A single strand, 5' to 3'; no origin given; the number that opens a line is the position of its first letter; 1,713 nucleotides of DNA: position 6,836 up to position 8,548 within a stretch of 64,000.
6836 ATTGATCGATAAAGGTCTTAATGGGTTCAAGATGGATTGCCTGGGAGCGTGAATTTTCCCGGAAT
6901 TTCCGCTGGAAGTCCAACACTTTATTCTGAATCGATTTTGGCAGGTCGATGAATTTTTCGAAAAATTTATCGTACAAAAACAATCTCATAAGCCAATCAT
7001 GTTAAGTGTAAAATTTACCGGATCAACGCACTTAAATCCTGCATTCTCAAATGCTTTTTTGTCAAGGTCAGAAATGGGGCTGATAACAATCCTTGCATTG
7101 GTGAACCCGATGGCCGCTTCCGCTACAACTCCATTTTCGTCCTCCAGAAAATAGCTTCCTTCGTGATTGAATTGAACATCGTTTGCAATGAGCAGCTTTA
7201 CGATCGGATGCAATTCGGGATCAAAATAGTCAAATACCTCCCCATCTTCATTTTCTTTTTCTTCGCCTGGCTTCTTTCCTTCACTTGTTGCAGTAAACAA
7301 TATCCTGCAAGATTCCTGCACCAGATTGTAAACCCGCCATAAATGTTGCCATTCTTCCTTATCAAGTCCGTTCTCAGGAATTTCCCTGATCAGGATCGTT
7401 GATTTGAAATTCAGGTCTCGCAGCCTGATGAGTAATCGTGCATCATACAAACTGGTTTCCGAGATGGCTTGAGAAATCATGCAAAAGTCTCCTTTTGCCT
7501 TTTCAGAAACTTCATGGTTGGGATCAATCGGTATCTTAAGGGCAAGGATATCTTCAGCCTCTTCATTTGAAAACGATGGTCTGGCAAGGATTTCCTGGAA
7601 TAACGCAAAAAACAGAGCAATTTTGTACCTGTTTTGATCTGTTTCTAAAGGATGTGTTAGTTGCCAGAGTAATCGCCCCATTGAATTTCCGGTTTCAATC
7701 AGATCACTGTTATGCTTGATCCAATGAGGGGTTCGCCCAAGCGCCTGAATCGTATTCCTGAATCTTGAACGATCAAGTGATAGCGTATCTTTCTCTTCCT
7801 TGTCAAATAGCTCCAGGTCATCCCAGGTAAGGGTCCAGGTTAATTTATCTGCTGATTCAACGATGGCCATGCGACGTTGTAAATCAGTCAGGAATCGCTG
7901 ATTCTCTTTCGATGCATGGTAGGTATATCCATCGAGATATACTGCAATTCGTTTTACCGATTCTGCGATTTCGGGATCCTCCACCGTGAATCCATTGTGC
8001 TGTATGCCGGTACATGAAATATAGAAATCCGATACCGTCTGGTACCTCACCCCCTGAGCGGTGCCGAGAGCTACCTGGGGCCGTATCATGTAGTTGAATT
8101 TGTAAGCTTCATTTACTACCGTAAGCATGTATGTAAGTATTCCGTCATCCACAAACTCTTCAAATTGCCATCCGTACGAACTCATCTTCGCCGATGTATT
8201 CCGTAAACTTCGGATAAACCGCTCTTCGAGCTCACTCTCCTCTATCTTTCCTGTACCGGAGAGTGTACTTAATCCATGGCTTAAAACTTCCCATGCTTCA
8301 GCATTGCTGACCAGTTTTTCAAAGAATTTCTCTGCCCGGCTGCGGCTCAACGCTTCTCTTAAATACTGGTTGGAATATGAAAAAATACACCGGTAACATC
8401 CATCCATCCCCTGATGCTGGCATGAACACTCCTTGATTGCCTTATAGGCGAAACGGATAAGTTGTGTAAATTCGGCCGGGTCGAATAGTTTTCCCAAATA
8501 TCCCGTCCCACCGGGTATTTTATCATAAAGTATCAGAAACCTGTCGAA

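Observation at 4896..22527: DISARM class-1-like operon with no PLD (DrmC), a fused DrmA-DrmB or DruE-sized helicase, an embedded AlbA_2 gene and a terminal UvrD helicase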

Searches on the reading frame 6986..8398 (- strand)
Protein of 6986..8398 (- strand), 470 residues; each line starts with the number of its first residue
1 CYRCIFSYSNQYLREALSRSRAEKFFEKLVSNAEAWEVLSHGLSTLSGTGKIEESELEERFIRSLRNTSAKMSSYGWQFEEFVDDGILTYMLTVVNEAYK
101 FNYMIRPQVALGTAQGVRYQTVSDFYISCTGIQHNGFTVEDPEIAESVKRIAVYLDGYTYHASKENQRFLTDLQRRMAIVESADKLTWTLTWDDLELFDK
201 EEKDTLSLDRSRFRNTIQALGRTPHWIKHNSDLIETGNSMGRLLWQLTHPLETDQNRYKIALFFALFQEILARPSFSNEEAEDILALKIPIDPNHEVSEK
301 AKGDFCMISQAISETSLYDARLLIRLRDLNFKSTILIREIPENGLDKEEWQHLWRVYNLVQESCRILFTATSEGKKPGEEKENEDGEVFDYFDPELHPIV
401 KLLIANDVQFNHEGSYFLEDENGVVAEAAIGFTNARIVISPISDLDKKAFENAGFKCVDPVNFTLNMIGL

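Call 47: search_protein_families(library=pfam, proteins=[window:6986-8398:-], max_evalue=10)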
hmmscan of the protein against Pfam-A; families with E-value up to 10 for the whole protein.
window:6986-8398:- (470 aa): 1 family
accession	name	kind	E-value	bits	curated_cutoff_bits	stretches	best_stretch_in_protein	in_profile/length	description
PF21775.3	PutA_1st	-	0.03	14.2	27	1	210-227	5-22/33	PutA, RHH domain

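Call 51: search_solved_structures(query=A2, max_evalue=10, show_alignments=2)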
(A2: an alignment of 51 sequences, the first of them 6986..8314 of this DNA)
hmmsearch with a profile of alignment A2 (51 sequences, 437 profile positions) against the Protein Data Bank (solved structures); distinct sequences matched with E-value up to 10: 1.
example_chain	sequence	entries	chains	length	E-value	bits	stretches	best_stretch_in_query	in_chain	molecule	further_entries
8uzp_M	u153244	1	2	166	1.2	11.5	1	311-386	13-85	stem_mimetic_01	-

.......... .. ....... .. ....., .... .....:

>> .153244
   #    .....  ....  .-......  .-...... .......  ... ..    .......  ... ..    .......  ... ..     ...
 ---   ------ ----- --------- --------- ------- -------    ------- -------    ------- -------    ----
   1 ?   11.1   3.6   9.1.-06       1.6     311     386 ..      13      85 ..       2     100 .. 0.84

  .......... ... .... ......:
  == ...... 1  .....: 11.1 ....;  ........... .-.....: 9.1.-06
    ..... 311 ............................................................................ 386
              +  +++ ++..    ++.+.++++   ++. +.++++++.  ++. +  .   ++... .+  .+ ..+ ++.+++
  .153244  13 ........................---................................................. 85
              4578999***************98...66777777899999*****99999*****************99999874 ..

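Call 62: predict_structure(alignment_id=A3)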
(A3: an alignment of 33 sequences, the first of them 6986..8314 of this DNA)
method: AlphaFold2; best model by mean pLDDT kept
length: 442 residues; sequences in the alignment: 33
mean_pLDDT: 87.5   pTM: 0.73
mean pLDDT of the five models: 87.5, 87.1, 86.7, 86.1, 85.7
residues with pLDDT >= 90: 301; 70-90: 95; 50-70: 12; < 50: 34
segments of 3 or more residues with pLDDT < 50: 1-20, 343-356
pLDDT, mean of each block of 10 residues (from residue 1): 39 43 71 96 97 91 95 96 90 94 95 90 95 78 92 95 96 96 96 93 96 98 94 97 92 93 90 85 93 95 95 83 97 95 43 52 88 90 82 81 93 92 95 92 83
secondary structure, 60 per line:
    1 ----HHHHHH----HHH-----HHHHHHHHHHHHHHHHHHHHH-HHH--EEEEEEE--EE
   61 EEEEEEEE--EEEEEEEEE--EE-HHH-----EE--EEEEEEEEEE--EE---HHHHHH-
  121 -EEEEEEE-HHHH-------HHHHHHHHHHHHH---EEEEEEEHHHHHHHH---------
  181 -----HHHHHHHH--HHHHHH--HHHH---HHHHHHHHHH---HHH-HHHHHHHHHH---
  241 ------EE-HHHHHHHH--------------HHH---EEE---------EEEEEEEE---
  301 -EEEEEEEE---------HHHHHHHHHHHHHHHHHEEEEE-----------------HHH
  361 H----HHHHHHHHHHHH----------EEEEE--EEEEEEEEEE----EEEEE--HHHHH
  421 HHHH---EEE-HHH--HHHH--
elements in order: H5-10 H23-43 E50-56 E59-68 E71-79 E97-106 H114-119 E122-128 H130-133 H141-153 E157-163 H164-171 H186-193 H196-201 H204-207 H211-220 H228-237 H250-257 E278-280 E290-297 E302-309 H319-335 E336-340 H358-361 H366-377 E388-392 E395-404 E409-413 H416-424 E428-430 H437-440

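Call 64: fold_search(model_id=the predicted structure, library=pdb)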
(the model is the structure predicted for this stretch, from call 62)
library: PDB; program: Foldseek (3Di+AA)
matches with E <= 10: 295; with E <= 0.001: 0
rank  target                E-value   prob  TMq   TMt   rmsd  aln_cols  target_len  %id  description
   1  9eae_C                2.2e-01  0.33  0.10  0.25   7.9        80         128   11  Structure of Citrobacter BubCD(D104A)-BubB (released 2025-09-24)
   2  7old_SH               2.7e-01  0.02  0.07  0.11  19.2       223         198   12  Thermophilic eukaryotic 80S ribosome at pe/E (TI)-POST state (released 2022-01-26)
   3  3ffk_A                5.4e-01  0.06  0.09  0.11  15.2       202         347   11  Crystal structure of human Gelsolin domains G1-G3 bound to Actin (released 2009-10-06)
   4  3tu5_B                7.2e-01  0.09  0.09  0.21   5.7        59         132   14  Actin complex with Gelsolin Segment 1 fused to Cobl segment (released 2012-09-26)
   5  8szk_G                7.7e-01  0.28  0.12  0.25   7.2        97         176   11  The cryo-EM structure of PPP2R5A/HIV-1 Vif/CBFb/EloB/EloC complex (released 2024-06-05)
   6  4pkg_G                8.1e-01  0.13  0.08  0.18   5.7        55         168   14  Complex of ATP-actin With the N-terminal Actin-Binding Domain of Tropomodulin (released 2014-07-30)
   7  7d3f_A                8.1e-01  0.01  0.07  0.04  20.0       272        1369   10  Cryo-EM structure of human DUOX1-DUOXA1 in high-calcium state (released 2020-12-09)
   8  1eqy_S                8.6e-01  0.08  0.09  0.22   5.7        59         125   14  COMPLEX BETWEEN RABBIT MUSCLE ALPHA-ACTIN: HUMAN GELSOLIN DOMAIN 1 (released 2000-05-03)
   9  9axt_AK               8.6e-01  0.02  0.08  0.14  16.6       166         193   13  Non-translating S. pombe ribosome (released 2024-10-16)
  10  4nfa                  8.6e-01  0.01  0.08  0.12  19.4       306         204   10  Structure of the C-terminal doamin of Knl1 (released 2014-03-19)
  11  2x10                  9.1e-01  0.12  0.05  0.05   6.5        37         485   22  Crystal structure of the complete EphA2 ectodomain (released 2010-03-16)
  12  3lnv                  9.1e-01  0.08  0.08  0.06   8.3        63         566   10  The crystal structure of fatty acyl-adenylate ligase from L. pneumophila in complex with acyl adenylate and pyrophosphat (released 2010-04-07)
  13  6i4d_G                9.6e-01  0.11  0.08  0.23   5.7        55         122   13  Crystal Structure of Plasmodium falciparum actin I in the Mg-K-ATP/ADP state (released 2019-06-26)
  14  3kxw                  9.6e-01  0.08  0.07  0.06   9.8        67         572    9  The crystal structure of fatty acid AMP ligase from Legionella pneumophila (released 2010-03-16)
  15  5jpq_s                9.6e-01  0.03  0.11  0.20  15.3       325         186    8  Cryo-EM structure of the 90S pre-ribosome (released 2016-07-27)
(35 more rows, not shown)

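Call 66: search_protein_families(library=pfam, alignment_id=A2, max_evalue=1)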
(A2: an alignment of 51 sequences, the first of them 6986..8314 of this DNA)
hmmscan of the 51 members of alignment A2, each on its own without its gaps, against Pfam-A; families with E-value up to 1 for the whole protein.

A. member 1, window:6986-8314:- (442 aa): 1 family
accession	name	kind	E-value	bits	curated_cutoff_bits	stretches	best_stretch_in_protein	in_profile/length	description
PF21775.3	PutA_1st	-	0.037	13.9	27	1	182-199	5-22/33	PutA, RHH domain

B. families by the number of members that match (of 51 scanned): 29 families (the first 25 are shown)
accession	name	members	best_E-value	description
PF02743.24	dCache_1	2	0.0017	Cache domain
PF21775.3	PutA_1st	2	0.037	PutA, RHH domain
PF02226.22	Pico_P1A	1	0.008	Picornavirus coat protein (VP4)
PF02268.21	TFIIA_gamma_N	1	0.012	Transcription initiation factor IIA, gamma subunit, helical domain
PF17783.7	CvfB_WH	1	0.025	CvfB-like winged helix domain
PF20525.3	DUF6740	1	0.025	Family of unknown function (DUF6740)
PF17973.7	bMG10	1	0.026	Bacterial Alpha-2-macroglobulin MG10 domain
PF04675.19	DNA_ligase_A_N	1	0.037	DNA ligase N terminus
PF03134.24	TB2_DP1_HVA22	1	0.049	TB2/DP1, HVA22 family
PF14080.11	DUF4261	1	0.055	Domain of unknown function (DUF4261)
PF14673.11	DUF4459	1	0.068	Domain of unknown function (DUF4459)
PF07748.19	Glyco_hydro_38C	1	0.072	Glycosyl hydrolases family 38 C-terminal domain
PF16406.10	DUF5014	1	0.077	Domain of unknown function (DUF5014)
PF00123.25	Hormone_2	1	0.084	Peptide hormone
PF21267.3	UBAP-1_UBA2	1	0.085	Ubiquitin-associated protein 1, UBA2 domain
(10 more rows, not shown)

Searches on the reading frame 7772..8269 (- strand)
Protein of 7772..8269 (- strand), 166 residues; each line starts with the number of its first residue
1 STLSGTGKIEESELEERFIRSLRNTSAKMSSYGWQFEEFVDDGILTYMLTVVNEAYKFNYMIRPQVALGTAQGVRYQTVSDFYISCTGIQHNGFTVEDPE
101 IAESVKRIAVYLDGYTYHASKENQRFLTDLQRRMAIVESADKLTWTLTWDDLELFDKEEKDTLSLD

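Call 112: search_protein_representatives(protein=window:7772-8269:-)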
Query: 166 residues. Proteins with E-value up to 0.001 (for the whole library): 292; up to 1e-10: 81; up to 1e-30: 19. The best 150 are listed.
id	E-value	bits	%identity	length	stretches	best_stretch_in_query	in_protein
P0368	3.2e-47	176.5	52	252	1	3-161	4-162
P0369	1.5e-46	174.3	52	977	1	2-161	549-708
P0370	1.3e-42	161.5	51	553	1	2-157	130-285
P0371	3.7e-42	160.1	55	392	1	34-161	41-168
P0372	2.4e-38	147.7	52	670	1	3-157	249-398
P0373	3.3e-38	147.2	49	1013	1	2-158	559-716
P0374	8.4e-38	145.9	51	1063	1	3-164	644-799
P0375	1.3e-36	142.1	45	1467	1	3-159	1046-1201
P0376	4.9e-36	140.2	46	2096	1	4-160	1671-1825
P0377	3.2e-35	137.5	45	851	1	2-157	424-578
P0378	5.3e-35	136.8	43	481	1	2-161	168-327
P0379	2.0e-34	134.9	45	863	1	4-156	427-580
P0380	6.1e-34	133.4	48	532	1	3-162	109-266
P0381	1.7e-33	131.9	44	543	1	4-157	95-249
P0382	1.7e-32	128.7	41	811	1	2-166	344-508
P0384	6.1e-32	126.9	49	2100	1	3-161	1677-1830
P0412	1.4e-20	90.0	41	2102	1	3-165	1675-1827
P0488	1.2e-07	47.9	41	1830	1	8-152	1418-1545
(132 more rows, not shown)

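Call 114: search_protein_families(library=pfam, alignment_id=A5, max_evalue=0.01)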
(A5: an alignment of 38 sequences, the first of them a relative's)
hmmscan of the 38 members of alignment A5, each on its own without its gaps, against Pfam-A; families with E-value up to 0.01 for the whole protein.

A. member 1, P0368 (252 aa): 0 families

B. families by the number of members that match (of 38 scanned): 12 families
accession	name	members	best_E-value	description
PF09369.15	MZB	11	3.7e-13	MrfA Zn-binding domain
PF08875.16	DUF1833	1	1.3e-07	Domain of unknown function (DUF1833)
PF02971.19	FTCD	1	1.4e-06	Formiminotransferase domain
PF02513.24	Spin-Ssty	1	5e-06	Spin/Ssty Family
PF08434.16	CLCA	1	9.8e-06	Calcium-activated chloride channel N terminal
PF07709.16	SRR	1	8.1e-05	Seven Residue Repeat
PF08940.17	DUF1918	1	9.6e-05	Domain of unknown function (DUF1918)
PF01575.25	MaoC_dehydratas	1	0.0004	MaoC like domain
PF14804.11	Jag_N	1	0.00061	Jag N-terminus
PF23365.1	DUF7090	1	0.00067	Family of unknown function (DUF7090)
PF02585.22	PIG-L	1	0.0018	GlcNAc-PI de-N-acetylase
PF18741.7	MTES_1575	1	0.0063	REase_MTES_1575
